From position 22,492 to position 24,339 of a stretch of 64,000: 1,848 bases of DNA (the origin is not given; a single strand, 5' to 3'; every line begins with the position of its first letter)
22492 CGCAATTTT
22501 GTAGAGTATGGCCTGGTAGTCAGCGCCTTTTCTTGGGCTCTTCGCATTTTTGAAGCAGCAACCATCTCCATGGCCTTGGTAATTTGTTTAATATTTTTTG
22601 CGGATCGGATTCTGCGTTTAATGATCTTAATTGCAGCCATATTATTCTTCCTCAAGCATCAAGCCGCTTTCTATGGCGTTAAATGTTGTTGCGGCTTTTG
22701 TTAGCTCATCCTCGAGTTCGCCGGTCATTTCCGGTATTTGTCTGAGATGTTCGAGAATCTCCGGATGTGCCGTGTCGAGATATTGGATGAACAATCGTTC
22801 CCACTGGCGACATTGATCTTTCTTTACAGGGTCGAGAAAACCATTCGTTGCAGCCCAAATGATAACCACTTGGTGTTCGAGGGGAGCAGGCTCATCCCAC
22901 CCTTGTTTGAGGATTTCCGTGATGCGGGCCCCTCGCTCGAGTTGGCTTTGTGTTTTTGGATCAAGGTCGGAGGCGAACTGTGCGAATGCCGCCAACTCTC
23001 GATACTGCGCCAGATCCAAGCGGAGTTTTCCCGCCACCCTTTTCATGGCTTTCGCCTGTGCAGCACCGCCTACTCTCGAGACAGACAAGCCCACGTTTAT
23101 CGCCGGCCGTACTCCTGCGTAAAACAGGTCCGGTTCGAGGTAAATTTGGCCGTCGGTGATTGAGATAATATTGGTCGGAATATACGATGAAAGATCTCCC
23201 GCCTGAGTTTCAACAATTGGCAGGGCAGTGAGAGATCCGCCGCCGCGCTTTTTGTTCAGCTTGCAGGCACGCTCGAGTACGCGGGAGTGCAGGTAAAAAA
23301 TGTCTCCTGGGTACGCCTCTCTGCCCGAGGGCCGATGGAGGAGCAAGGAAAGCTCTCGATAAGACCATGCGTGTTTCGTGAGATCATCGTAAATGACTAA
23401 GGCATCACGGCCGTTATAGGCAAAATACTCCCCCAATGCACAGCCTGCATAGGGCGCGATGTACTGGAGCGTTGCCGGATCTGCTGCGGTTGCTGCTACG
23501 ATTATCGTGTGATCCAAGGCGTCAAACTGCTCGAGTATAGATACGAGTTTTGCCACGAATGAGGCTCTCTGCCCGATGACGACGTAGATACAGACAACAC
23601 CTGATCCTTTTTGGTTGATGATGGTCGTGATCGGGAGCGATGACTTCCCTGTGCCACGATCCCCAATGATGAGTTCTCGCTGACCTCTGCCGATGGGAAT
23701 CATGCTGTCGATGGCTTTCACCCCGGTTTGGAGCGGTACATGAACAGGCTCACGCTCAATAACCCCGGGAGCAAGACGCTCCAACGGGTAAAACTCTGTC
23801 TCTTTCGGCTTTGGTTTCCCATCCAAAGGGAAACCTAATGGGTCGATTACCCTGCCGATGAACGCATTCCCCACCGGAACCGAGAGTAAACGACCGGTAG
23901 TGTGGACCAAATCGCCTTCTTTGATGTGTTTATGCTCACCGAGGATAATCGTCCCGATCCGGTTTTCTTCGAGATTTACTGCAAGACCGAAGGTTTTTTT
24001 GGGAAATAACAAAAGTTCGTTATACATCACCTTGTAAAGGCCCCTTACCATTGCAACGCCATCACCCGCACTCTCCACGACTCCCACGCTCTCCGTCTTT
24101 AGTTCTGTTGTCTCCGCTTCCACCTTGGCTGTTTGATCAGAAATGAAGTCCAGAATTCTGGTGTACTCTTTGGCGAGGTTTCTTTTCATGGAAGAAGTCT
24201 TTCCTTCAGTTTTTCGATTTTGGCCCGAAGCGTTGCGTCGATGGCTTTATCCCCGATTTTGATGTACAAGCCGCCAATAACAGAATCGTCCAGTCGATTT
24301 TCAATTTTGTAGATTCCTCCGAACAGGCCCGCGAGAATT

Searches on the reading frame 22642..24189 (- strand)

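Call 68: search_protein_families(library=pfam, proteins=[window:22642-24189:-], max_evalue=0.001)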
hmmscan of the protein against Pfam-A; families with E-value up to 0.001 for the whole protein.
window:22642-24189:- (515 aa): 3 families
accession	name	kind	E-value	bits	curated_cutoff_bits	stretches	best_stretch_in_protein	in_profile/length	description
PF00006.31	ATP-synt_ab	-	6.2e-78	261.7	29.5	1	156-371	1-213/213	ATP synthase alpha/beta family, nucleotide-binding domain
PF00306.32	ATP-synt_ab_C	-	1.4e-43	148.7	27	1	378-503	1-126/126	ATP synthase alpha/beta chain, C terminal domain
PF02874.29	ATP-synt_ab_N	-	4.2e-09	37.2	20.9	1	32-99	2-69/69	ATP synthase alpha/beta family, beta-barrel domain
